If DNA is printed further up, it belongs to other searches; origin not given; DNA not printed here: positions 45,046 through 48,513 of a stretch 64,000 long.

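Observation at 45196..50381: Two consecutive giant beta-propeller tail proteins (BNR/Asp-box then YVTN repeats)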

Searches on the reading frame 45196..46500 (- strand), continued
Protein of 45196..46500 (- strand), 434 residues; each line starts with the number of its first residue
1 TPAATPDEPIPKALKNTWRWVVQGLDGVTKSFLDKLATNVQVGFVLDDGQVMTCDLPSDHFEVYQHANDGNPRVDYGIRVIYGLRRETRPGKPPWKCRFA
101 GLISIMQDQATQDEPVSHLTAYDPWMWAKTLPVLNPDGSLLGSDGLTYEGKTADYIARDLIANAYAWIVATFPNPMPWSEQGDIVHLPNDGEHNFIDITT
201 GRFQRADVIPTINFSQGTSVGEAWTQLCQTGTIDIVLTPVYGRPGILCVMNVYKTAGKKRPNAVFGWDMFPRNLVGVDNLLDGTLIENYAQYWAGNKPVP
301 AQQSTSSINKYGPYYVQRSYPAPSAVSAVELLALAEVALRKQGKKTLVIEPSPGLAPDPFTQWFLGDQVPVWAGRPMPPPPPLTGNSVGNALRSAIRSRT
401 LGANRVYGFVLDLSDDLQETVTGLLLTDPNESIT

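Call 62: list_cluster_members(proteins=[P0012, P0022, P0050, P0065, P0073, P0078])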
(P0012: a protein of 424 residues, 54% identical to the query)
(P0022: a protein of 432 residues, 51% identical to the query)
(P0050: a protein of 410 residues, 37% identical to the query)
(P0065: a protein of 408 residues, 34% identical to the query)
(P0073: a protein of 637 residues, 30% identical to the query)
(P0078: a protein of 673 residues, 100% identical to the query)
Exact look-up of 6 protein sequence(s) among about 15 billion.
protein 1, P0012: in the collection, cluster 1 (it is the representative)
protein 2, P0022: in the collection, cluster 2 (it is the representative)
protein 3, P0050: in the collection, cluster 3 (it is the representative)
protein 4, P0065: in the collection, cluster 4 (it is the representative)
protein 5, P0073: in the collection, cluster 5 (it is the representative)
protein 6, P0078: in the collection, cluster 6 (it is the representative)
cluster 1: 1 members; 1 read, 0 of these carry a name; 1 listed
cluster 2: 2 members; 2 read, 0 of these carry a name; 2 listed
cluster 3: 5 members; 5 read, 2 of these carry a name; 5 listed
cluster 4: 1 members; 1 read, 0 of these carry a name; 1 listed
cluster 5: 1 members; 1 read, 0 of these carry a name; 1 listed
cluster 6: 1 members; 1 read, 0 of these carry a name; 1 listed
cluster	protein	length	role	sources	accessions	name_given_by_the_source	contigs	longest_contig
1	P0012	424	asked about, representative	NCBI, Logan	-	-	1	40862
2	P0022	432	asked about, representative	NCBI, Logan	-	-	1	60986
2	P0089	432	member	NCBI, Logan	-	-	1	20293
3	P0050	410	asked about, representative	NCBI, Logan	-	-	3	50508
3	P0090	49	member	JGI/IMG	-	hypothetical protein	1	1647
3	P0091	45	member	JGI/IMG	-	hypothetical protein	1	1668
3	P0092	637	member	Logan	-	-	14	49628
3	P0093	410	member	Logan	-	-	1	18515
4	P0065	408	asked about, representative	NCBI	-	-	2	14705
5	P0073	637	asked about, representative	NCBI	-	-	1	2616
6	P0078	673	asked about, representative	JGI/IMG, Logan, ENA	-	-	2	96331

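Call 72: find_related_loci(query=A3, collection=metagenome_contigs, flank=10000)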
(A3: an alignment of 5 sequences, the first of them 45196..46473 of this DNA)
Query A3 (425 aa) in metagenome_contigs; peptide patterns used: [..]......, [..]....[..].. (x = any residue, [..] = any of these).
145 stretches matched a pattern; 1 encode a relative of the query (tblastn E <= 1e-3); 1 distinct loci.
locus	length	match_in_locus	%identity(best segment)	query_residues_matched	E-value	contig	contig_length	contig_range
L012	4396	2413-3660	72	2-424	0e+0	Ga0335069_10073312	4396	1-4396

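Call 75: find_encoding_contigs(protein=P0001, flank=5000, max_places=1)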
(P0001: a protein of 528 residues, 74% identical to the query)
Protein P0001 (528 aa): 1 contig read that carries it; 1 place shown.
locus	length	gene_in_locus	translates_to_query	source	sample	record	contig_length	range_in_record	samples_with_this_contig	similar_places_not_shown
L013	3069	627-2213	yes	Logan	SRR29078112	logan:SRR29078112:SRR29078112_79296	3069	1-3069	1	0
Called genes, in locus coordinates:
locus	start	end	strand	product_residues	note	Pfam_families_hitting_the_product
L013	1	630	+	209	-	?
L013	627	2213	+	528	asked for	PF09479:Flg_new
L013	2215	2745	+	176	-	-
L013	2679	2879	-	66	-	-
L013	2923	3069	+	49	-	?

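Call 85: search_protein_families(library=pfam, proteins=[P0038, P0052, P0053, P0059, P0060, P0062, P0070, P0073, P0076, P0001], max_evalue=0.001)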
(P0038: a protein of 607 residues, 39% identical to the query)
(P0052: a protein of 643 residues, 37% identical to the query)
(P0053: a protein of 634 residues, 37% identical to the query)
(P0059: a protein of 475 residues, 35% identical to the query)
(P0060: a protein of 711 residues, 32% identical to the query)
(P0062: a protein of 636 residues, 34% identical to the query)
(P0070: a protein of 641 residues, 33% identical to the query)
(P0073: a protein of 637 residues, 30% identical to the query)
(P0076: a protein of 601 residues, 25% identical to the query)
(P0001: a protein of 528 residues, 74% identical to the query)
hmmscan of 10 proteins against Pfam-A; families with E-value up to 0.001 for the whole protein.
P0038 (607 aa): 1 family
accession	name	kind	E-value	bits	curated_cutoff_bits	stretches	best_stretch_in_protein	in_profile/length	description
PF13385.13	Laminin_G_3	-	0.00072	20.2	27.6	0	16-172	6-150/151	Concanavalin A-like lectin/glucanases superfamily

P0052 (643 aa): 0 families

P0053 (634 aa): 0 families

P0059 (475 aa): 0 families

P0060 (711 aa): 0 families

P0062 (636 aa): 2 families
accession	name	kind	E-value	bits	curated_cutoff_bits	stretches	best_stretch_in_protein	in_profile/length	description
PF14339.12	DUF4394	-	3.1e-07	30.4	29.6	0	38-82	28-66/230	Domain of unknown function (DUF4394)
PF21959.2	DUF6923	-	8.4e-07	29.4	27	1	5-127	49-172/234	Repeat of unknown function (DUF6923)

P0070 (641 aa): 2 families
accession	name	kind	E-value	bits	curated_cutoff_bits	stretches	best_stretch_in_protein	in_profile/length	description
PF21959.2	DUF6923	-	1.4e-06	28.7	27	1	6-142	50-183/234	Repeat of unknown function (DUF6923)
PF14339.12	DUF4394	-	0.00015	21.7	29.6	0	38-83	28-67/230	Domain of unknown function (DUF4394)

P0073 (637 aa): 1 family
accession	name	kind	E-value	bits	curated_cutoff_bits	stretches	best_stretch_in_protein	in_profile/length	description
PF21959.2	DUF6923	-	0.0003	21.1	27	0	42-201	40-205/234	Repeat of unknown function (DUF6923)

P0076 (601 aa): 0 families

P0001 (528 aa): 1 family
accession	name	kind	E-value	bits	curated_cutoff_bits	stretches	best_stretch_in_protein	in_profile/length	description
PF09479.16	Flg_new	-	1.1e-07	32.2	27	1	17-92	1-65/65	Listeria-Bacteroides repeat domain (List_Bact_rpt)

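Call 91: search_protein_representatives(alignment_id=A1)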
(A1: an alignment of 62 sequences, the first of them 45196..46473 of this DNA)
Query: 62 sequences, 398 profile positions. Proteins with E-value up to 0.001 (for the whole library): 1028; up to 1e-10: 620; up to 1e-30: 373. The best 150 are listed.
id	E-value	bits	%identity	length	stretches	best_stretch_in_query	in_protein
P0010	3.5e-165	566.1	-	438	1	3-395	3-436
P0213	5.0e-160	549.2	-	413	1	5-393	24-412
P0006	1.1e-157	541.4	-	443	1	4-396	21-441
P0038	1.2e-155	534.8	-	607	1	9-394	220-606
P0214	7.3e-153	525.6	-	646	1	3-392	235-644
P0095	4.3e-152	523.1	-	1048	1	8-395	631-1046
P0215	8.1e-152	522.1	-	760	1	7-395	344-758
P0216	5.1e-150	516.2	-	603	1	4-394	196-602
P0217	9.5e-150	515.3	-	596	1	3-392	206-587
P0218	2.0e-149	514.2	-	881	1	4-390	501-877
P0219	8.0e-149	512.3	-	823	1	4-394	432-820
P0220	6.4e-148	509.3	-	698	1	5-393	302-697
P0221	9.2e-148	508.8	-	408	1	3-395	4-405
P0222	1.1e-147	508.5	-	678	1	4-394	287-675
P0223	1.5e-147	508.1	-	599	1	4-394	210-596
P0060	9.3e-145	498.9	-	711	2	84-396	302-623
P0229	7.9e-142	489.2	-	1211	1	5-392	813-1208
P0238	1.4e-136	472.0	-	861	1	10-392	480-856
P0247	3.1e-134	464.2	-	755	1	3-395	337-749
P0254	1.6e-132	458.6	-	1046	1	4-395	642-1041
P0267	9.2e-129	446.2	-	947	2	85-394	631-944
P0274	7.3e-126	436.7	-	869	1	3-394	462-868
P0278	1.5e-125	435.6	-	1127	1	3-395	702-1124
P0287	3.5e-124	431.1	-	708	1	6-394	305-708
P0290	1.4e-123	429.1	-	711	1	4-358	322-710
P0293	1.3e-122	426.0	-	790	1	4-396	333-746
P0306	3.9e-121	421.1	-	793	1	3-390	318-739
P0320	1.0e-117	409.8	-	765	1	8-394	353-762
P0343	8.5e-113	393.7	-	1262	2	9-362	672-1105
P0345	5.7e-112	390.9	-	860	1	3-395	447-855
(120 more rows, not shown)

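Call 96: search_protein_families(library=pfam, proteins=[P0229, P0278, P0254, P0267, P0343, P0218, P0274, P0238, P0345], max_evalue=0.00001)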
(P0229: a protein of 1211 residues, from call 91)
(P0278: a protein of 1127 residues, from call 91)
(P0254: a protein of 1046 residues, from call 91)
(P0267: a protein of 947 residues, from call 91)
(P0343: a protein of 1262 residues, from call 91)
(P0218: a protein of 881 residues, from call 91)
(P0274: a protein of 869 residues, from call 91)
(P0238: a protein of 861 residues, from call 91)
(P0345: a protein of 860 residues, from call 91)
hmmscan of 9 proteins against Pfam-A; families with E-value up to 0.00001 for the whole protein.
P0229 (1211 aa): 0 families

P0278 (1127 aa): 1 family
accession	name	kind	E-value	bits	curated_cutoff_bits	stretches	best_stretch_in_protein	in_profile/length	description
PF00041.27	fn3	-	1.2e-15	57.9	25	1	523-594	14-80/84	Fibronectin type III domain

P0254 (1046 aa): 1 family
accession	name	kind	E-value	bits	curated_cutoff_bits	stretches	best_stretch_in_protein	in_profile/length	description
PF13385.13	Laminin_G_3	-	2.5e-15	57.4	27.6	2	304-452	2-149/151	Concanavalin A-like lectin/glucanases superfamily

P0267 (947 aa): 0 families

P0343 (1262 aa): 0 families

P0218 (881 aa): 0 families

P0274 (869 aa): 1 family
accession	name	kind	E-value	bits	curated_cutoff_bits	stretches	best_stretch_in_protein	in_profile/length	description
PF21959.2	DUF6923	-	5.2e-07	30.1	27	1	233-383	8-167/234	Repeat of unknown function (DUF6923)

P0238 (861 aa): 0 families

P0345 (860 aa): 0 families

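Call 98: search_protein_families(library=pfam, proteins=[P0247, P0290, P0320, P0215, P0219, P0287, P0293, P0306], max_evalue=0.001)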
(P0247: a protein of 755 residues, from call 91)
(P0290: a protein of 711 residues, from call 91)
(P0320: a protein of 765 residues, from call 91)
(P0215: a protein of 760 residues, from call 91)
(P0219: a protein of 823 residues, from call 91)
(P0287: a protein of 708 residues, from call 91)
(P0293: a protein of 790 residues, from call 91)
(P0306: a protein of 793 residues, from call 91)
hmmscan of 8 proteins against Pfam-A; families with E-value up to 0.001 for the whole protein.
P0247 (755 aa): 0 families

P0290 (711 aa): 1 family
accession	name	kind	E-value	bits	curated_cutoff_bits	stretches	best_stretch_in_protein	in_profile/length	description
PF02012.26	BNR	-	1.4e-05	24.8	27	0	158-166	2-10/12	BNR/Asp-box repeat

P0320 (765 aa): 1 family
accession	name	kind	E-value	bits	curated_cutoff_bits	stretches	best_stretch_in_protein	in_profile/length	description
PF02012.26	BNR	-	0.0002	21.3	27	0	244-253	2-11/12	BNR/Asp-box repeat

P0215 (760 aa): 0 families

P0219 (823 aa): 2 families
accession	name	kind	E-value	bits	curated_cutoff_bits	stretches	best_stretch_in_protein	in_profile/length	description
PF00041.27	fn3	-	6.1e-06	26.8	25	1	350-423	15-83/84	Fibronectin type III domain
PF13088.12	BNR_2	-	4.2e-05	23.5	31.4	0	22-129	117-229/277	BNR repeat-like domain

P0287 (708 aa): 2 families
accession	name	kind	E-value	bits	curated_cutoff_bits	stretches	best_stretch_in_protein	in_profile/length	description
PF02012.26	BNR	-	0.00034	20.6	27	0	13-23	1-11/12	BNR/Asp-box repeat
PF14870.12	PSII_BNR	-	0.00072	19.3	27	0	233-259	27-54/303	Photosynthesis system II assembly factor YCF48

P0293 (790 aa): 0 families

P0306 (793 aa): 1 family
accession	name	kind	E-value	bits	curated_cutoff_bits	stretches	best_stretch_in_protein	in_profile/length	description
PF02012.26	BNR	-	0.00014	21.7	27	0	261-271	2-12/12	BNR/Asp-box repeat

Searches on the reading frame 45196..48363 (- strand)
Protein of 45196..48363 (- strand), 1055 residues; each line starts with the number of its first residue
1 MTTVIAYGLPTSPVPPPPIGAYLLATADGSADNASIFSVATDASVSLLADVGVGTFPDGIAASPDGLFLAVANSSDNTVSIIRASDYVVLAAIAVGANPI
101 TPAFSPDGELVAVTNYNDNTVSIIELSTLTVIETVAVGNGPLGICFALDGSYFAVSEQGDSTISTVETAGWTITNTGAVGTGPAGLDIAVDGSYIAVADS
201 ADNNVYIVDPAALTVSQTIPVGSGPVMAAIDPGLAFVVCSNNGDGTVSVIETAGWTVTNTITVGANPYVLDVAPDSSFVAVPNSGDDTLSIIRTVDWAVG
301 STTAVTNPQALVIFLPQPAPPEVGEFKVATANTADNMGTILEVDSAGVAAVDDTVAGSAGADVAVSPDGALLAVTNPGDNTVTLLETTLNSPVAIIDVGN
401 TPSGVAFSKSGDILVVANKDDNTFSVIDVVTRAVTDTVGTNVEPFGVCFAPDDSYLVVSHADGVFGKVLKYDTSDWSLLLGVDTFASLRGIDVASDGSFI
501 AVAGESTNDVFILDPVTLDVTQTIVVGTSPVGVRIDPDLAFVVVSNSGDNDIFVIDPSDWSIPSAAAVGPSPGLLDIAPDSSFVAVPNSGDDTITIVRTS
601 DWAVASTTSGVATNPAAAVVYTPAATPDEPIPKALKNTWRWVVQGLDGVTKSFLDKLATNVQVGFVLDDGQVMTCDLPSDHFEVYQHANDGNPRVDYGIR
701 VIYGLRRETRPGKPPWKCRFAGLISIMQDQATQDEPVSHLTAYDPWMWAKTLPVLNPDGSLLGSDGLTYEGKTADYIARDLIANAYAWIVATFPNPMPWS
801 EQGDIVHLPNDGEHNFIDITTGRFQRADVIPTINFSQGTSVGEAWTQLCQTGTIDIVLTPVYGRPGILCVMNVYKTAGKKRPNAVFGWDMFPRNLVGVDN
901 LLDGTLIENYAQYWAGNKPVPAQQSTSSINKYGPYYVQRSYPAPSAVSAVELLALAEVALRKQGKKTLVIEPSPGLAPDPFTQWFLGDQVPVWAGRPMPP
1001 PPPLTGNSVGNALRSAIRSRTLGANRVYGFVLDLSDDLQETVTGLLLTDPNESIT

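Call 6: search_protein_families(library=pfam, proteins=[window:45196-48363:-], max_evalue=0.01)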
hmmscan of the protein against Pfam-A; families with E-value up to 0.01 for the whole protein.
window:45196-48363:- (1055 aa): 15 families
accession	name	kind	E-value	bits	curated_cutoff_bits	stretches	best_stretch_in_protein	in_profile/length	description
PF25174.1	Beta-prop_THOC3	-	7.8e-29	101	305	2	35-226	27-216/272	THOC3 beta-propeller domain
PF21783.3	YNCE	-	1.3e-24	87.6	27.1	5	237-294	42-99/339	YNCE-like beta-propeller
PF10282.15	Lactonase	-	6.2e-22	78.7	21.7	2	334-433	221-326/344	Lactonase, 7-bladed beta-propeller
PF23414.1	Beta-prop_EML_2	-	3.7e-17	63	90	4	364-464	5-104/266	Echinoderm microtubule-associated protein second beta-propeller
PF24814.1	WD40_Prp19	-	2e-10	40.7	320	2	35-170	116-251/281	Prp19 WD40 domain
PF02239.22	Cytochrom_D1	-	4.9e-08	32.3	25.5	1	62-136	43-116/368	Cytochrome D1 heme domain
PF24817.1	WD40_WDHD1_1st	-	9.4e-07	28.7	109.9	0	403-464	90-151/291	WDHD1 first WD40 domain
PF25168.1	Beta-prop_WDR36-Utp21_2nd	-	1.1e-06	28.6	84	0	70-207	172-308/335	WDR36/Utp21 second beta-propeller domain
PF12894.13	ANAPC4_WD40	-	3.2e-06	27.7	22.9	0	103-140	45-81/91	Anaphase-promoting complex subunit 4 WD40 domain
PF00400.38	WD40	-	0.00021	22.1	27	0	60-81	17-37/39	WD domain, G-beta repeat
PF25175.1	Beta-prop_WDR5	-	0.00095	18.9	250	0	401-461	54-113/296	WDR5 beta-propeller domain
PF24684.1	Vgb_lyase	-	0.0011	18.3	50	0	55-193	13-151/290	Virginiamycin B lyase family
PF01731.26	Arylesterase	-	0.0015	19.2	21.3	0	183-209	56-82/86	Arylesterase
PF03088.22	Str_synth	-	0.0024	18.4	25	0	465-506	36-77/89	Strictosidine synthase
PF23393.2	Beta-prop_WDR90_POC16_2nd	-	0.0048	16.6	60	0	359-400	129-170/291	WDR90/POC16, second beta-propeller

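Call 7: search_protein_families(library=phrogs, proteins=[window:45196-48363:-], max_evalue=0.01)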
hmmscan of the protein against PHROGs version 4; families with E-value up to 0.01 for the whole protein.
window:45196-48363:- (1055 aa): 2 families
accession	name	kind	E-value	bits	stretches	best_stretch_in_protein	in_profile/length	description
phrog_19989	-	unknown function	3.5e-06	27.5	0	357-431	228-306/331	-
phrog_6670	-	unknown function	7.5e-05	23.6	0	403-431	63-91/120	-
